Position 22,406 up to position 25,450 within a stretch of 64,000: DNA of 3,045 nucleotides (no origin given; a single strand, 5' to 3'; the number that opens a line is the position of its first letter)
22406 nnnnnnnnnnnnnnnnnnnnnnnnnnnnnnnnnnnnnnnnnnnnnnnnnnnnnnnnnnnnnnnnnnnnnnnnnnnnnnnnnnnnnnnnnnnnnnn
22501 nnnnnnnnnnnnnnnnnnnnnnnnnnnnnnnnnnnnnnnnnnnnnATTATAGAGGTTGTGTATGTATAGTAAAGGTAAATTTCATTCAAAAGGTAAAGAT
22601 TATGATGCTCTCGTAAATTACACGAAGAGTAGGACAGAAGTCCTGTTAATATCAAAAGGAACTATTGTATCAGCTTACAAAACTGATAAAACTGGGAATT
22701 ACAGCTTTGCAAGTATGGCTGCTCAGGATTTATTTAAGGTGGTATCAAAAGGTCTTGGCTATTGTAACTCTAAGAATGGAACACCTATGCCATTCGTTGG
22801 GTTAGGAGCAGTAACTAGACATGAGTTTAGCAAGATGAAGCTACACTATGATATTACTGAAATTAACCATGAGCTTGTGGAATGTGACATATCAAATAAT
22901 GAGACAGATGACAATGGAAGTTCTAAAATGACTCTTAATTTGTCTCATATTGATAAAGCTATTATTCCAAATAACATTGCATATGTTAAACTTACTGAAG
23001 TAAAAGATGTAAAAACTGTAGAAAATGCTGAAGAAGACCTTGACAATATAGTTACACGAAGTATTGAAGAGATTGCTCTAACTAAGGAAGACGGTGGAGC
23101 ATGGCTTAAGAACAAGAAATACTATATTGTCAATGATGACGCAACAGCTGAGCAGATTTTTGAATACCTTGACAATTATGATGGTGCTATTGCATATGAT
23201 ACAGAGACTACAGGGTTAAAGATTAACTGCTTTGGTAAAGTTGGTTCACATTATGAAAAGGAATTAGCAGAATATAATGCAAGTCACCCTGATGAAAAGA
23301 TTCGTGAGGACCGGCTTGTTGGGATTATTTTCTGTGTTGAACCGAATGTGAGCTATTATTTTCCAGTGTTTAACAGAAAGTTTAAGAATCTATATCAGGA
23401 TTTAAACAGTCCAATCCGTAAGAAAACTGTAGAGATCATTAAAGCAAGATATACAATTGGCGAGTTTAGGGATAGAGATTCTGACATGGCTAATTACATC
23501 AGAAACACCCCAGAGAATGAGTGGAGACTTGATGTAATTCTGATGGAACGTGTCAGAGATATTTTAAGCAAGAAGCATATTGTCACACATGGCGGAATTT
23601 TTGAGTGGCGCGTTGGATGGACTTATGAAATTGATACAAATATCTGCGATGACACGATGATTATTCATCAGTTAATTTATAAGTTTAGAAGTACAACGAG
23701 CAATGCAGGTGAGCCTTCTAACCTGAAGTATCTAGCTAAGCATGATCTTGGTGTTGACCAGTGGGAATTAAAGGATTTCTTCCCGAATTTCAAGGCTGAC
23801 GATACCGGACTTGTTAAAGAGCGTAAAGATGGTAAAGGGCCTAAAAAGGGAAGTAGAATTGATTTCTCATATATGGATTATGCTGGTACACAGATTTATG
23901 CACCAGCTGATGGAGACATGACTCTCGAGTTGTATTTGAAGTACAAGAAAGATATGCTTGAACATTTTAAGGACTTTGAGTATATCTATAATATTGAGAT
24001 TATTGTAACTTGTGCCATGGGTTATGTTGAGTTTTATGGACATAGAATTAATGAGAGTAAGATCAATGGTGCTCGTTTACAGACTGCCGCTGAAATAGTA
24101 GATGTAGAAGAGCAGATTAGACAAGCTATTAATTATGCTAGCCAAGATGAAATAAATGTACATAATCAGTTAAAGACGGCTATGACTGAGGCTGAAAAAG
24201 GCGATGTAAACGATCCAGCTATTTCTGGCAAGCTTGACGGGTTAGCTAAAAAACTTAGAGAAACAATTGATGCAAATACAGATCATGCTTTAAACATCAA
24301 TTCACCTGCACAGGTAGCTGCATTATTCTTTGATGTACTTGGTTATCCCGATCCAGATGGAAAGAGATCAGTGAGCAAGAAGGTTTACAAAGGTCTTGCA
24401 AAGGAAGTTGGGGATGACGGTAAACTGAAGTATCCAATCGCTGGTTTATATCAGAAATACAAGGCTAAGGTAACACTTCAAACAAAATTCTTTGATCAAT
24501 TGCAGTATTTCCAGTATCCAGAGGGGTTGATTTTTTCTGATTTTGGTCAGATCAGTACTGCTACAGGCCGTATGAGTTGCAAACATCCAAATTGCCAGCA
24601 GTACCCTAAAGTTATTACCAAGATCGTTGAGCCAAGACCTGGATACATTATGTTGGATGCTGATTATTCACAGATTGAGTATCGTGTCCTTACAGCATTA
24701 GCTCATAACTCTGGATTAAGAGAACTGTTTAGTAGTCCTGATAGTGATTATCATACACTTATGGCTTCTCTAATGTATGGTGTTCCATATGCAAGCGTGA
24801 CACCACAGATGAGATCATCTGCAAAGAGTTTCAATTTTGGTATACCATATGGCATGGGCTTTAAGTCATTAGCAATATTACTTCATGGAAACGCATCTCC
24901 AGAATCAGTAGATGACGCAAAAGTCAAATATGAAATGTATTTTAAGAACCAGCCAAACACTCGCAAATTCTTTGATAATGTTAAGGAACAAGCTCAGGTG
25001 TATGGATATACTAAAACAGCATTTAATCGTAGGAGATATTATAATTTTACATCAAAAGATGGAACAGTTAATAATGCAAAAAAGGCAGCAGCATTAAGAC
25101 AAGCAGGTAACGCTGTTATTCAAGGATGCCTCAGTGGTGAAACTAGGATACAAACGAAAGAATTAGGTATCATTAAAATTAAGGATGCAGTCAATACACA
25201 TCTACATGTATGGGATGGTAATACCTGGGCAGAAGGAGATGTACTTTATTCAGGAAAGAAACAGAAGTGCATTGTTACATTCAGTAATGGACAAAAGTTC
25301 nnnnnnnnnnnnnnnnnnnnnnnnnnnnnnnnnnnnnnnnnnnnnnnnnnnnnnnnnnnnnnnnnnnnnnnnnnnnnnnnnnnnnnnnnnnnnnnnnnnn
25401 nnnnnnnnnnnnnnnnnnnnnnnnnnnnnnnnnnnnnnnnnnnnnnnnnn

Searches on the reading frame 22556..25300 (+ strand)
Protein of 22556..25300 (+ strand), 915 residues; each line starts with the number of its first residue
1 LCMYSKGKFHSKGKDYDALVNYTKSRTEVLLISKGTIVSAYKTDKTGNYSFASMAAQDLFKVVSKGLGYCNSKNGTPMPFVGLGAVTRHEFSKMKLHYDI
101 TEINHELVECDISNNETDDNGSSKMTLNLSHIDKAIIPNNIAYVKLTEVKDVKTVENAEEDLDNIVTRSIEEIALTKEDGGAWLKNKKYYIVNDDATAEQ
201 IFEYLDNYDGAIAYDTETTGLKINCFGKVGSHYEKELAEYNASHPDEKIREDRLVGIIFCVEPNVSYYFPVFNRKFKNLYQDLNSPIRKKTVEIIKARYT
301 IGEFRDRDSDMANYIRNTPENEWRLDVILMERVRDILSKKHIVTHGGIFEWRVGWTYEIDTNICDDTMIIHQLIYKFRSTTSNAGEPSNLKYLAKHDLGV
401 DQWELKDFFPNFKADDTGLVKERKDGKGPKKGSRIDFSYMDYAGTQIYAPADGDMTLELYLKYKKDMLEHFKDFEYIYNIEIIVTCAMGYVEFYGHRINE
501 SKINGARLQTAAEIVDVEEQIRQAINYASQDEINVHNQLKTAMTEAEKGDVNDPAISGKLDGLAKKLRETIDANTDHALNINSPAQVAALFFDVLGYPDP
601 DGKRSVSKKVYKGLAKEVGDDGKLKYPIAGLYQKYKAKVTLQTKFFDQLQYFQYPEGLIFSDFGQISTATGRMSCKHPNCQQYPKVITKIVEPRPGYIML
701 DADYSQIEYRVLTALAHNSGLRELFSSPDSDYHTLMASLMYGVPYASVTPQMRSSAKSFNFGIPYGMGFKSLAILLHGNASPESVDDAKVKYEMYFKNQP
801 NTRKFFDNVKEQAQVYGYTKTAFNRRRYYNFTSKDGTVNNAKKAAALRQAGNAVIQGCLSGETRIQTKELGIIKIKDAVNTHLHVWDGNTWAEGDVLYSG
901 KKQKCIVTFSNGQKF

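Call 66: search_dna_similar(query=window:22556-25300:+, collection=phages, mode=protein, max_rows=12, max_evalue=1e-10)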
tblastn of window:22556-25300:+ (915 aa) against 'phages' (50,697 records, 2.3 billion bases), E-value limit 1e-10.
Records with a match: 1154; places in all: 1154; records where one place covers at least 80% of the query: 0.
Best place of each record, by identity: <60% 1154.
By first word of the organism name: Staphylococcus 287; Bacillus 127; Enterococcus 111; Gordonia 68; Vibrio 67; Arthrobacter 66; Listeria 63; Salmonella 52; Erwinia 46; Clostridium 45; and 40 more.
By host as written in the record: - 107; Staphylococcus aureus 90; Listeria monocytogenes 45; Arthrobacter globiformis B-2979 41; Erwinia amylovora 40; Vibrio harveyi BAA-1116 36; Enterococcus faecalis 36; Gordonia rubripertincta NRRL B-16540 33; and 290 more.
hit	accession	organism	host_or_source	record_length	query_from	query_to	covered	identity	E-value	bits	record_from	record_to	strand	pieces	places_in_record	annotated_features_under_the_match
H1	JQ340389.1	Vibrio phage pVp-1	Vibrio parahaemolyticus ATCC 33844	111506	329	860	58%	25.5%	4e-19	100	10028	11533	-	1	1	DNA polymerase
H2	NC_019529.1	Vibrio phage pVp-1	Vibrio parahaemolyticus ATCC 33844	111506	329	860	58%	25.5%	4e-19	100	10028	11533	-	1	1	DNA polymerase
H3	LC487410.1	Vibrio phage KIT04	Vibrio parahaemolyticus ATCC 17802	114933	329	872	59%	24.5%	1e-20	104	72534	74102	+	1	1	DNA polymerase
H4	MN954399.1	Vibrio phage VPT02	Vibrio parahaemolyticus ATCC 33844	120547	329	860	58%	25.0%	2e-18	98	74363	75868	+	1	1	DNA polymerase I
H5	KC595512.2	Bacillus phage JL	Bacillus cereus BGSC 6E1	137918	343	856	56%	25.7%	1e-25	120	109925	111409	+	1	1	DNA polymerase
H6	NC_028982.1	Bacillus phage JL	Bacillus cereus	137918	343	856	56%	25.7%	1e-25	120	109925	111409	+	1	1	DNA polymerase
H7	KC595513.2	Bacillus phage Shanette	Bacillus cereus BGSC 6E1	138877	343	856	56%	25.7%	1e-25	120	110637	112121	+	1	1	DNA polymerase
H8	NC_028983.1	Bacillus phage Shanette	Bacillus cereus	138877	343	856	56%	25.7%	1e-25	120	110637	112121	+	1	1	DNA polymerase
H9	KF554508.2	Bacillus phage CP-51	Bacillus cereus HER1399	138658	339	857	57%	25.3%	6e-25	118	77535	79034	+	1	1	putative dna polymerase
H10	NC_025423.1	Bacillus phage CP-51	Bacillus cereus HER1399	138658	339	857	57%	25.3%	6e-25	118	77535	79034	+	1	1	DNA polymerase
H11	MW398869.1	Vibrio phage VPG01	Vibrio parahaemolyticus FORC023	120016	329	860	58%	24.1%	1e-18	98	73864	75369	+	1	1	DNA polymerase I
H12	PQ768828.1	Vibrio phage Luma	Vibrio campbellii BB120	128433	329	860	58%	24.0%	2e-18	97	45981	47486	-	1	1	DNA polymerase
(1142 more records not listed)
